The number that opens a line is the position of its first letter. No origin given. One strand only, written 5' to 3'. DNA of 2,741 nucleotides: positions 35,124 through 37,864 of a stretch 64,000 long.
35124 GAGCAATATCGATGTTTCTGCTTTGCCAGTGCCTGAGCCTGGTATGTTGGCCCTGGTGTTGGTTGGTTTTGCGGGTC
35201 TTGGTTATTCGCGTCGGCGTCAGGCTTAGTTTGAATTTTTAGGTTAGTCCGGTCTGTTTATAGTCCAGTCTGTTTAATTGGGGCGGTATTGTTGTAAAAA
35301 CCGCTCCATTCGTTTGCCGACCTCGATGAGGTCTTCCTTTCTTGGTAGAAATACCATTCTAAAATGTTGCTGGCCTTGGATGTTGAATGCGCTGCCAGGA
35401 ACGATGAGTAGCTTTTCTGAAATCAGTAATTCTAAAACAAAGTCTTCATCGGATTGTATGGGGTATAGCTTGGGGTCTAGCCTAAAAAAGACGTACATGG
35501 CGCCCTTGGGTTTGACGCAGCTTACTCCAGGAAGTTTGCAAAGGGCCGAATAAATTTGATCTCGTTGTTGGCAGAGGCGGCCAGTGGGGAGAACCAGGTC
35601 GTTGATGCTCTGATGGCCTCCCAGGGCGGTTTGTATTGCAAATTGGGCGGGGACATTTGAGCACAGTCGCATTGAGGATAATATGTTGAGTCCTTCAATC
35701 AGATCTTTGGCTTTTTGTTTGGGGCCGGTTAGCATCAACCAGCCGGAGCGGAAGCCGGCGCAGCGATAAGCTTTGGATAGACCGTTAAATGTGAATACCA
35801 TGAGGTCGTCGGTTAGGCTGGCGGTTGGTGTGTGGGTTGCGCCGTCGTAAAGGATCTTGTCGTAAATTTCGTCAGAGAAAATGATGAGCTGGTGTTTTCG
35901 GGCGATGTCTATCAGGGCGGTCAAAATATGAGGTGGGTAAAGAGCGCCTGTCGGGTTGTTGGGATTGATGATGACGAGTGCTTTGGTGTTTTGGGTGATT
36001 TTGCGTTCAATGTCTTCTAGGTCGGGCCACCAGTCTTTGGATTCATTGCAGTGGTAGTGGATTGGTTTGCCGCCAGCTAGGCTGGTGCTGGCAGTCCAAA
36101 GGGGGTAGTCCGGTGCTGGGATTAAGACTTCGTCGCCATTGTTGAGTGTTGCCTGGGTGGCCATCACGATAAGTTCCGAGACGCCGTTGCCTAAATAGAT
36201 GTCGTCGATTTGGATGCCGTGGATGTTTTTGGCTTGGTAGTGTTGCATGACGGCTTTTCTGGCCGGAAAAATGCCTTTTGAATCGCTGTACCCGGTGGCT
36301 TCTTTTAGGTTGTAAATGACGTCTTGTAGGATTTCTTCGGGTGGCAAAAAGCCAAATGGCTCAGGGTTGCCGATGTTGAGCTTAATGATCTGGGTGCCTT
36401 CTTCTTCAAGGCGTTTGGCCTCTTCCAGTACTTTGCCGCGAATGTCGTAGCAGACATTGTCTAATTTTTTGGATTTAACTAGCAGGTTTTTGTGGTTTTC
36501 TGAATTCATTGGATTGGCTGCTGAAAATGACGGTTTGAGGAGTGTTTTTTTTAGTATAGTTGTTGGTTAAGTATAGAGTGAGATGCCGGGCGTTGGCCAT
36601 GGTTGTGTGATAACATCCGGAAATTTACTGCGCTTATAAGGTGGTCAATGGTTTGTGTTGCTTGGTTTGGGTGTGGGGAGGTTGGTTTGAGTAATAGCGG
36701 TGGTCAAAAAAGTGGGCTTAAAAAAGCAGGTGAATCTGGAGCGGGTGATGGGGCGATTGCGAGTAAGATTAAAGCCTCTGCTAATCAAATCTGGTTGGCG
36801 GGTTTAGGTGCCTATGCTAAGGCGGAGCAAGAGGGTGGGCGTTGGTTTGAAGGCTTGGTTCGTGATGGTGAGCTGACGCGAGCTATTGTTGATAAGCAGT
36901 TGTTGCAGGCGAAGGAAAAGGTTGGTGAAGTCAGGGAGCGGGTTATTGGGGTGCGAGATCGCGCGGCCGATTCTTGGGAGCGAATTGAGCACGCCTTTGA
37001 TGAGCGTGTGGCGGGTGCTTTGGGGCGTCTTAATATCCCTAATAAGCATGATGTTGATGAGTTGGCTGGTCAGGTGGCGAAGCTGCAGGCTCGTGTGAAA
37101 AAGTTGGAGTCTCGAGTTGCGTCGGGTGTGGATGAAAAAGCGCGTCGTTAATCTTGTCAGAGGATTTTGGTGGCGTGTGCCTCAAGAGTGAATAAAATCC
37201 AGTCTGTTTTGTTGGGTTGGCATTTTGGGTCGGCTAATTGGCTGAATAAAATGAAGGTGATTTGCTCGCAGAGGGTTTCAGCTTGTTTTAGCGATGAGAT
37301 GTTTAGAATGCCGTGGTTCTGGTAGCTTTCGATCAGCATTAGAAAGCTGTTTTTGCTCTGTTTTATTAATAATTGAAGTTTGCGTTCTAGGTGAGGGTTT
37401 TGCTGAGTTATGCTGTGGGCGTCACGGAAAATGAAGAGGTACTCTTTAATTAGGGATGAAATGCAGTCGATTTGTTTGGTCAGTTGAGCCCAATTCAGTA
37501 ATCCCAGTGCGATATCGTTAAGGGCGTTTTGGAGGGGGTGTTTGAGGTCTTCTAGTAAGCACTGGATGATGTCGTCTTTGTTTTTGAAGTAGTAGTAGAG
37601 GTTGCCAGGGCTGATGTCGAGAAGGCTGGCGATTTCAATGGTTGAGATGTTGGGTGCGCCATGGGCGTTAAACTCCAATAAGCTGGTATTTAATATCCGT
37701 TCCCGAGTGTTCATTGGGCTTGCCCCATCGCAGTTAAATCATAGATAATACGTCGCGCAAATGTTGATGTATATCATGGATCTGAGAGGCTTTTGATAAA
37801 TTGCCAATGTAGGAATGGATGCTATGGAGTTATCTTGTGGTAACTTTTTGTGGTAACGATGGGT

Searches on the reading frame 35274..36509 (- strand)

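Call 64: search_protein_families(library=pfam, proteins=[window:35274-36509:-], max_evalue=0.001)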
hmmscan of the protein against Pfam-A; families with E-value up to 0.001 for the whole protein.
window:35274-36509:- (411 aa): 3 families
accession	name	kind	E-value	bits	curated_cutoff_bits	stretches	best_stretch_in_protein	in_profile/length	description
PF00155.27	Aminotran_1_2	-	2.2e-54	185.4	19.7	1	40-387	2-346/361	Aminotransferase class I and II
PF01041.23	DegT_DnrJ_EryC1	-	1.7e-05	24.7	19.8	1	108-213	47-145/360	DegT/DnrJ/EryC1/StrS aminotransferase family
PF04864.19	Alliinase_C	-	0.00022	20.7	22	1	106-262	71-210/363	Allinase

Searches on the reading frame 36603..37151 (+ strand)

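Call 64: search_protein_families(library=pfam, proteins=[window:36603-37151:+], max_evalue=0.001)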
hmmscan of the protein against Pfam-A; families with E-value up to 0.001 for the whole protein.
window:36603-37151:+ (182 aa): 1 family
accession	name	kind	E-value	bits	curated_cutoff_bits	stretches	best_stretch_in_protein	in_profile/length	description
PF05597.16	Phasin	-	2.8e-35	121.6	28.8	1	51-169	6-125/126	Poly(hydroxyalcanoate) granule associated protein (phasin)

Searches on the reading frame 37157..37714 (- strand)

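Call 64: search_protein_families(library=pfam, proteins=[window:37157-37714:-], max_evalue=0.001)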
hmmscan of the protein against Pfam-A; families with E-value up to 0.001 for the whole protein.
window:37157-37714:- (185 aa): 2 families
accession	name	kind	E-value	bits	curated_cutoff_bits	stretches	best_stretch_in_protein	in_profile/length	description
PF13972.11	TetR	-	4.9e-11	43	25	1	65-156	10-100/144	Bacterial transcriptional repressor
PF00440.29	TetR_N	-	1.4e-07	31.6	24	1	7-50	1-44/47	Bacterial regulatory proteins, tetR family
